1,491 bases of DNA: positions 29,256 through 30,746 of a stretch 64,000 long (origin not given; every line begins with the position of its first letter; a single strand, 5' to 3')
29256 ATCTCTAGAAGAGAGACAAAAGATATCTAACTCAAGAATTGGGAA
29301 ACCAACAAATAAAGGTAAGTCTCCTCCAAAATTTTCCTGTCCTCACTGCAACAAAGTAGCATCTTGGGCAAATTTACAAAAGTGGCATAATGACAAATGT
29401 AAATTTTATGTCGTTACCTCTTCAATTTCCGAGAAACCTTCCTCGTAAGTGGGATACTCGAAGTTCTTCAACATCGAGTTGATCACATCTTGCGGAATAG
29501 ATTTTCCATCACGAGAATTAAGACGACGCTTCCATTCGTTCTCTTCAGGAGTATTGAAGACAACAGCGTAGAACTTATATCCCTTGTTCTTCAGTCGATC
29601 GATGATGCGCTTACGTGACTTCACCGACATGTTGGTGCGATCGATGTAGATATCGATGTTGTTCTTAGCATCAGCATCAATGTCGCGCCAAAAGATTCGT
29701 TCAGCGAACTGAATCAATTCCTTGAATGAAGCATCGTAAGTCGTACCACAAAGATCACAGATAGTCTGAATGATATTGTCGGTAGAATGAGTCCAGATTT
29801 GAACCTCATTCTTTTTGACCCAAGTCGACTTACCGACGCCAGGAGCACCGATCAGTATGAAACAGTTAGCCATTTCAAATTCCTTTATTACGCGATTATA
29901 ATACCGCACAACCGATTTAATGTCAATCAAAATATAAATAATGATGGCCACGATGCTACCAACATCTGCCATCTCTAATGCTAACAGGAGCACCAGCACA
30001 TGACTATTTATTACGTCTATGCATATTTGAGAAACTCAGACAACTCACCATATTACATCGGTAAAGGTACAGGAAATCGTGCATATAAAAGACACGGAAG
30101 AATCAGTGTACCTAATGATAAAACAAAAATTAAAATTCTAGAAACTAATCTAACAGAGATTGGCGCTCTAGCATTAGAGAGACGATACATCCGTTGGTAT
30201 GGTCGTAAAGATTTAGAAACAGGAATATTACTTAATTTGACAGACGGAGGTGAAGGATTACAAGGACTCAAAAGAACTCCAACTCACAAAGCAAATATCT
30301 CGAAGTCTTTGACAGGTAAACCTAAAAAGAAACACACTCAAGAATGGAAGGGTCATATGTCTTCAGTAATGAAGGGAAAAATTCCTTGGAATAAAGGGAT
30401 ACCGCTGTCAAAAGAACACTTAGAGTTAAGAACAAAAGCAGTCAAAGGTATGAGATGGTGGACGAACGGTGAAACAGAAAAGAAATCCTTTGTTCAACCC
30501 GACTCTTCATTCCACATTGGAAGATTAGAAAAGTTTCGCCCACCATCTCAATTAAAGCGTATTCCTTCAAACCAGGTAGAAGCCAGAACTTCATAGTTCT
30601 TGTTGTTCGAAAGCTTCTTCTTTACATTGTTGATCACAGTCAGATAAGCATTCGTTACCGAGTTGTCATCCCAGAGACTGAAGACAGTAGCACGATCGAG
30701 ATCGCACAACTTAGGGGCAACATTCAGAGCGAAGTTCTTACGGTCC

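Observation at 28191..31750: RNA end-healing and sealing module interrupted at both junctions by plus-strand GIY-YIG genes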

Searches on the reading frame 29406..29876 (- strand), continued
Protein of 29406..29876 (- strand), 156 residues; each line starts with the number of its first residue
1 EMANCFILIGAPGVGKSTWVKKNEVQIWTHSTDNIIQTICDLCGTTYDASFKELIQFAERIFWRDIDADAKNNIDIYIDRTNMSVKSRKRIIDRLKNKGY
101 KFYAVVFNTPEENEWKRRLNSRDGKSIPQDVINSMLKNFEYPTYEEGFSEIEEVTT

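Call 96: search_protein_families(library=pfam, proteins=[P0226, P0185, P0219, P0299, P0217, P0234], max_evalue=0.01)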
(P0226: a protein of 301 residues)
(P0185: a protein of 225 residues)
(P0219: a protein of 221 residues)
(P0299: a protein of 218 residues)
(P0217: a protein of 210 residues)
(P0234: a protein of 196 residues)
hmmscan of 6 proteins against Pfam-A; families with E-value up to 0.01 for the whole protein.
P0226 (301 aa): 2 families
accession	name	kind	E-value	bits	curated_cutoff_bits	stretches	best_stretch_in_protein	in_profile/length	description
PF13671.12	AAA_33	-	3.4e-17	63.5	27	1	14-149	2-143/143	AAA domain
PF08433.16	KTI12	-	0.00015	21.8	22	1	15-161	5-152/271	Chromatin associated protein KTI12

P0185 (225 aa): 4 families
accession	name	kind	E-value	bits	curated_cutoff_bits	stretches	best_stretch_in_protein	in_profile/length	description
PF13671.12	AAA_33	-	1.3e-17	64.8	27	1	6-142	3-143/143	AAA domain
PF08433.16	KTI12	-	8.2e-05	22.7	22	1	6-137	5-135/271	Chromatin associated protein KTI12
PF06414.18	Zeta_toxin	-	0.0003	20.7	22.3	1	55-125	77-146/199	Zeta toxin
PF18751.7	Ploopntkinase3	-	0.0026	17.8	27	0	7-127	8-139/187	P-loop Nucleotide Kinase3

P0219 (221 aa): 3 families
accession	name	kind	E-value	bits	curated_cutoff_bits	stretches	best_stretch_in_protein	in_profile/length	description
PF13671.12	AAA_33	-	4.2e-19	69.7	27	1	68-205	1-143/143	AAA domain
PF06414.18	Zeta_toxin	-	0.00013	21.9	22.3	1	55-146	6-103/199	Zeta toxin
PF08433.16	KTI12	-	0.0076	16.2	22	0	68-208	3-143/271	Chromatin associated protein KTI12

P0299 (218 aa): 2 families
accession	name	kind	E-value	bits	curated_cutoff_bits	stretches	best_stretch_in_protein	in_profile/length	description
PF13671.12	AAA_33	-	9.6e-22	78.3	27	1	65-204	3-143/143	AAA domain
PF08433.16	KTI12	-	3.6e-06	27.1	22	1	65-211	5-147/271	Chromatin associated protein KTI12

P0217 (210 aa): 4 families
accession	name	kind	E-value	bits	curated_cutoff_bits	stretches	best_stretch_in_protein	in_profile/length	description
PF13671.12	AAA_33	-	8.1e-17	62.3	27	1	4-92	1-88/143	AAA domain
PF01443.25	Viral_helicase1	-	0.00046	20.5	21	0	8-55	4-54/228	Viral superfamily 1 RNA helicase core domain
PF08433.16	KTI12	-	0.003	17.5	22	1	4-102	3-95/271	Chromatin associated protein KTI12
PF06414.18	Zeta_toxin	-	0.0033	17.3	22.3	1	4-82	18-103/199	Zeta toxin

P0234 (196 aa): 6 families
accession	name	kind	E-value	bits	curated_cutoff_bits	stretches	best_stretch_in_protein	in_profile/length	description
PF13671.12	AAA_33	-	1.9e-19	70.8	27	1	47-181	3-141/143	AAA domain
PF08433.16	KTI12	-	7.5e-10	39.2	22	1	48-184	6-141/271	Chromatin associated protein KTI12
PF06414.18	Zeta_toxin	-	4.4e-08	33.2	22.3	1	37-155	10-137/199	Zeta toxin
PF13238.12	AAA_18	-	6e-05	23.9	29.4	1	49-164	4-112/128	AAA domain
PF13207.12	AAA_17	-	0.00011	22.9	27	1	49-163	1-123/136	AAA domain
PF02283.22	CobU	-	0.0085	16.1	27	0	48-80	3-36/168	Cobinamide kinase / cobinamide phosphate guanyltransferase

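Call 97: find_related_loci(query=A5, collection=viral_contigs, flank=8000)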
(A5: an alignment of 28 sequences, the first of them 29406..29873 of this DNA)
Query A5 (155 aa) in viral_contigs; peptide patterns used: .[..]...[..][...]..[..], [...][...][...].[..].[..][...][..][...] (x = any residue, [..] = any of these).
600 stretches matched a pattern (row limit reached: there are more); 167 encode a relative of the query (tblastn E <= 1e-3); the best 80 are kept; 80 distinct loci.
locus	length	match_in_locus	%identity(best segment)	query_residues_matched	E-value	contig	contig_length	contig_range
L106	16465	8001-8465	52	3-150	3e-48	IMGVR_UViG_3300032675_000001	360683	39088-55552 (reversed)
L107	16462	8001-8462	53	1-153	3e-48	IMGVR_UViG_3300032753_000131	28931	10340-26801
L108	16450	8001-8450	51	4-150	2e-45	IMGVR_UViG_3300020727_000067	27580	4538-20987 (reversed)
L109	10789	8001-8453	51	6-150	2e-43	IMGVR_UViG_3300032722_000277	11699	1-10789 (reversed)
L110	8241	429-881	51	6-150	2e-43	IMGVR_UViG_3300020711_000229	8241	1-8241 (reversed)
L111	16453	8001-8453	51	6-150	2e-43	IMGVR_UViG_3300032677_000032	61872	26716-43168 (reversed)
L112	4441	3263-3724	45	1-150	3e-40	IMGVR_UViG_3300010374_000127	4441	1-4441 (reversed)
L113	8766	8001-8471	47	1-150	2e-39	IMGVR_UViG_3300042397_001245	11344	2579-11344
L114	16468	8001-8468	43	1-150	9e-39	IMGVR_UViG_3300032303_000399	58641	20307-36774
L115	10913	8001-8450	45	1-150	3e-35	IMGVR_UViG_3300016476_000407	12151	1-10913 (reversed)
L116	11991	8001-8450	41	4-151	2e-34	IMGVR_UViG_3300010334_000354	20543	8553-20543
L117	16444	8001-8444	40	4-150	2e-33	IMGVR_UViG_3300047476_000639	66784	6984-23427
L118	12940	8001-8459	43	1-153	5e-32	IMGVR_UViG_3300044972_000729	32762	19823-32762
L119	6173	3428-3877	41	1-150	6e-32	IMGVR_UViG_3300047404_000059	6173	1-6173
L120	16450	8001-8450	41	1-150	6e-32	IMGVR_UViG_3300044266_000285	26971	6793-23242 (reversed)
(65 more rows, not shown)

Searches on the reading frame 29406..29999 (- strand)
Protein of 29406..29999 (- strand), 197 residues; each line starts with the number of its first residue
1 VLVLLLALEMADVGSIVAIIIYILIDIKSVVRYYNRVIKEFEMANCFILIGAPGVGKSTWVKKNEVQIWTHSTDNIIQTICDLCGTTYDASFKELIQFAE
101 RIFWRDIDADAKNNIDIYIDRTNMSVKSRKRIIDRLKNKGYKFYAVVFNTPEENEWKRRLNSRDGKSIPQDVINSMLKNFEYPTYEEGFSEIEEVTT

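Call 4: search_protein_families(library=phrogs, proteins=[window:29406-29999:-], max_evalue=0.001)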
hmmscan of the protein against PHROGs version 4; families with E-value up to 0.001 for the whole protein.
window:29406-29999:- (197 aa): 6 families
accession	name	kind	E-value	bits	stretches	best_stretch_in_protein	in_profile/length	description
phrog_6931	-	unknown function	2.4e-26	93.8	1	27-193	168-337/343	-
phrog_2071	-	other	5.2e-15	57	1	43-181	15-142/282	ATPase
phrog_505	-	other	1.5e-13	51.9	1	43-184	1-144/295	polynucleotide kinase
phrog_8238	-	DNA, RNA and nucleotide metabolism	9.7e-09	34.9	1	44-179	2-139/737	RNA ligase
phrog_9644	-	head and packaging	2e-05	25.1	1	43-175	1-129/341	head maturation protease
phrog_4182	-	unknown function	0.0004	21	0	43-181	8-122/243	-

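Call 5: search_protein_families(library=pfam, proteins=[window:29406-29999:-], max_evalue=0.01)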
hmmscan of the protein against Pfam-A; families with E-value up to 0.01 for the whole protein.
window:29406-29999:- (197 aa): 5 families
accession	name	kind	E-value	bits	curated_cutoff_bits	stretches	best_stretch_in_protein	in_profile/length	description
PF13671.12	AAA_33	-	2.8e-14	54.1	27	1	47-183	2-143/143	AAA domain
PF08433.16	KTI12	-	4.3e-06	26.9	22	1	48-184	5-141/271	Chromatin associated protein KTI12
PF20720.3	nSTAND3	-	0.00061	20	27.2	1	33-150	6-110/155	Novel STAND NTPase 3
PF06414.18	Zeta_toxin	-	0.0011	18.9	22.3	0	47-157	19-138/199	Zeta toxin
PF25199.1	nSTAND_NTPase5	-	0.0029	17.9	34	0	36-159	31-140/145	Novel STAND NTPase 5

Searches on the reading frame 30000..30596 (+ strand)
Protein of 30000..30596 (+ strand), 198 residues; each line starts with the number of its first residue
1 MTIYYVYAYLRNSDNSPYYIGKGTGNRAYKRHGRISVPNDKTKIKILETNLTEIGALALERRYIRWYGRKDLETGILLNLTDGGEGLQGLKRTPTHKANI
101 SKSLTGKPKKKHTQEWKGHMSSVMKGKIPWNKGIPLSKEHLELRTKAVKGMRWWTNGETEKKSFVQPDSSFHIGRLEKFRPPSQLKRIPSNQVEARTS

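Call 4: search_protein_families(library=phrogs, proteins=[window:30000-30596:+], max_evalue=0.001)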
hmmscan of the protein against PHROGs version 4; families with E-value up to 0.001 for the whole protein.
window:30000-30596:+ (198 aa): 4 families
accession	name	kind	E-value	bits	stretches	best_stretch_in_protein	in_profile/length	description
phrog_15526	-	unknown function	1.9e-19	71.3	1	1-88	1-86/168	-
phrog_10829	-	unknown function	1.2e-12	49.1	1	3-115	1-106/165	-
phrog_314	-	DNA, RNA and nucleotide metabolism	5.6e-12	46.4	1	1-147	176-338/574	homing endonuclease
phrog_5356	-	unknown function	4.2e-05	24.1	1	4-31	16-43/255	-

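Call 5: search_protein_families(library=pfam, proteins=[window:30000-30596:+], max_evalue=0.01)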
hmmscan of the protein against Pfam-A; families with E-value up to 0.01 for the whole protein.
window:30000-30596:+ (198 aa): 1 family
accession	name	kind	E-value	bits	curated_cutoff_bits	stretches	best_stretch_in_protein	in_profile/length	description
PF07460.16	NUMOD3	-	0.0017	18.7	20.4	0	110-133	2-25/37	NUMOD3 motif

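Call 55: search_solved_structures(query=window:30000-30596:+, max_evalue=1, show_alignments=1)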
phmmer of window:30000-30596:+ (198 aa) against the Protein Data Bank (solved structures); distinct sequences matched with E-value up to 1: 3.
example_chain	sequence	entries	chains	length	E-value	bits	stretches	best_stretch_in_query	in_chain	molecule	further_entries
9u75_A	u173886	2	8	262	0.0051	19.8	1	4-75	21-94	GIY-YIG domain-containing protein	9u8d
9u7u_A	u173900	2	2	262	0.015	18.3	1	4-59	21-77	GIY-YIG domain-containing protein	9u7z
7dz7_V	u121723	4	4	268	0.91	12.4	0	125-182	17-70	Chlorophyll a-b binding protein, chloroplastic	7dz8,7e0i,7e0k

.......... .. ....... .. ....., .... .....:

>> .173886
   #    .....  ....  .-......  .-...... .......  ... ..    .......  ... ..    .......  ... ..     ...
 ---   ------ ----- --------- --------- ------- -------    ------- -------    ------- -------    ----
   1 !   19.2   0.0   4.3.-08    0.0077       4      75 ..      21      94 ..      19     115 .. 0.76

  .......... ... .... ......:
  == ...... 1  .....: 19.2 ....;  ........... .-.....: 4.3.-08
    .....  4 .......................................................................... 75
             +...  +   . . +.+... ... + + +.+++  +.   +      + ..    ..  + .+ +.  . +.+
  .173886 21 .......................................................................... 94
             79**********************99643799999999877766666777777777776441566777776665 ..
